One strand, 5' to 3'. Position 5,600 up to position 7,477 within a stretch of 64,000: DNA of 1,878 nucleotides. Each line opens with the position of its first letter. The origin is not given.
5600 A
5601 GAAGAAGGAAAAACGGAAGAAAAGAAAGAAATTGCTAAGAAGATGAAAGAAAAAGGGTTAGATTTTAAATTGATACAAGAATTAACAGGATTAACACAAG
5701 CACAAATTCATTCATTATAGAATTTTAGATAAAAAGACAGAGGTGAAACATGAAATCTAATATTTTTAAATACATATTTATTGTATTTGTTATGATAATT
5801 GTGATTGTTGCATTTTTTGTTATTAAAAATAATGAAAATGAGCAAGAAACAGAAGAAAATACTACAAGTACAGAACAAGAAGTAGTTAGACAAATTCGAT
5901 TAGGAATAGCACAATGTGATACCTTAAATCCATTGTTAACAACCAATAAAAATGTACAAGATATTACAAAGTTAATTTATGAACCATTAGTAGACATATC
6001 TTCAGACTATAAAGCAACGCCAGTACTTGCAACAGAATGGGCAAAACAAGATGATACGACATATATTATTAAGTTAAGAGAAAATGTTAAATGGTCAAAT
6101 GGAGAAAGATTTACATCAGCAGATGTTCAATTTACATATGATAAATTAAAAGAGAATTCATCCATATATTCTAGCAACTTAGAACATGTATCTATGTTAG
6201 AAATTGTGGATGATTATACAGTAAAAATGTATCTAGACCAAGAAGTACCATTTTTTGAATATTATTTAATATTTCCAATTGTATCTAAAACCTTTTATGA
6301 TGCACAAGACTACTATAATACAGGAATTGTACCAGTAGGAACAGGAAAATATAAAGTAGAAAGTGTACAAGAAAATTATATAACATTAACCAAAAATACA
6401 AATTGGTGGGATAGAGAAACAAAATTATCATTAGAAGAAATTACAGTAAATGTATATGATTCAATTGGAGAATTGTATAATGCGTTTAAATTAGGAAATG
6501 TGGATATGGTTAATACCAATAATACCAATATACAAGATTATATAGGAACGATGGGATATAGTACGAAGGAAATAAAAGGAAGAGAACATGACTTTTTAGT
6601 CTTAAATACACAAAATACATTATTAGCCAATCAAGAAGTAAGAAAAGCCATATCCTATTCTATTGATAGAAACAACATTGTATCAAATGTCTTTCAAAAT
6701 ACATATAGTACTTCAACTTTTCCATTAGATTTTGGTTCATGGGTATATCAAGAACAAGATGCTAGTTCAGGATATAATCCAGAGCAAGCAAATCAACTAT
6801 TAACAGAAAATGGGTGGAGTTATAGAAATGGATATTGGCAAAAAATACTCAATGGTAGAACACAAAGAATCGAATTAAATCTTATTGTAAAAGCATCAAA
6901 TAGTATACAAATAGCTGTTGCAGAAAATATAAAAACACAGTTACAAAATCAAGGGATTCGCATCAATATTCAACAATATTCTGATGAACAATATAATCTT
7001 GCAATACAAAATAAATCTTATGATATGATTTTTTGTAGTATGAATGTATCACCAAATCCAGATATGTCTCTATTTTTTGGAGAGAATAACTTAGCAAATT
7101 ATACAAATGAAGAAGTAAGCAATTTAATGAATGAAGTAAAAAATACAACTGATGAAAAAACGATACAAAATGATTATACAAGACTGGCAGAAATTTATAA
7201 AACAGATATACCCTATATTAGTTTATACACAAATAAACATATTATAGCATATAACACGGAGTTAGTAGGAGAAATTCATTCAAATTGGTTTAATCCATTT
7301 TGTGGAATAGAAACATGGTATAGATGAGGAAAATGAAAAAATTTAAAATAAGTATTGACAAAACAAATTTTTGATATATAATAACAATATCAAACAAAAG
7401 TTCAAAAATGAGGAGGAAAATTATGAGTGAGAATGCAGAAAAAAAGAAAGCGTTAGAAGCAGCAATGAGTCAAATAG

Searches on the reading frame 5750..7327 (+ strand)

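Call 8: search_protein_families(library=pfam, proteins=[window:5750-7327:+], max_evalue=0.01)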
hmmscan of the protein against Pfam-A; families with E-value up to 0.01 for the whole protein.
window:5750-7327:+ (525 aa): 1 family
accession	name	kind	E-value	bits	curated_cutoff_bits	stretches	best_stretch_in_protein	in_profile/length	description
PF00496.27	SBP_bac_5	-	1.1e-66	225.9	32.4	1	89-441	2-356/368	Bacterial extracellular solute-binding proteins, family 5 Middle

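Call 50: search_protein_families(library=ncbifam, proteins=[P0259], max_evalue=0.001)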
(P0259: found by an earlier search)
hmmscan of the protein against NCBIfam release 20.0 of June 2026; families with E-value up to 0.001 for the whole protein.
P0259 (310 aa): 11 families
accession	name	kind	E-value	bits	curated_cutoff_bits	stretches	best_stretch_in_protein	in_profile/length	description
NF040815.2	recomb_XerA_Arch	equivalog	5.2e-32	111.4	220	2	191-304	147-260/263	site-specific tyrosine recombinase/integron integrase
TIGR02224.1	recomb_XerC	equivalog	2.8e-23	82.8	335.15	1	35-306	17-285/295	tyrosine recombinase XerC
TIGR02225.1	recomb_XerD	equivalog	1.1e-18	67.6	329.6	1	30-297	12-273/290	site-specific tyrosine recombinase XerD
NF001399.0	PRK00283.1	subfamily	1.5e-16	60.6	279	1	36-291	30-277/300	tyrosine recombinase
TIGR02249.1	integrase_gron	subfamily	8.5e-16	58.2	265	2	234-297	236-299/315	integron integrase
NF003462.0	PRK05084.1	equivalog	3.1e-13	49.2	267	1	145-310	203-356/360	tyrosine recombinase XerS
NF002331.0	PRK01287.1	subfamily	2.4e-10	39.9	371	1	147-291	172-306/365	site-specific tyrosine recombinase XerC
NF011946.0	PRK15417.1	equivalog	3.9e-09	36.1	435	1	238-292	255-310/337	integron integrase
NF007370.0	PRK09870.1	subfamily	4e-07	29.9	221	1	143-292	38-174/200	tyrosine-type DNA invertase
NF002685.0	PRK02436.1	equivalog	1.8e-06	28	178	0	196-296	150-244/245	site-specific tyrosine recombinase XerD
NF007371.0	PRK09871.1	subfamily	0.00058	19.4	222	0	145-298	34-174/198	tyrosine-type DNA invertase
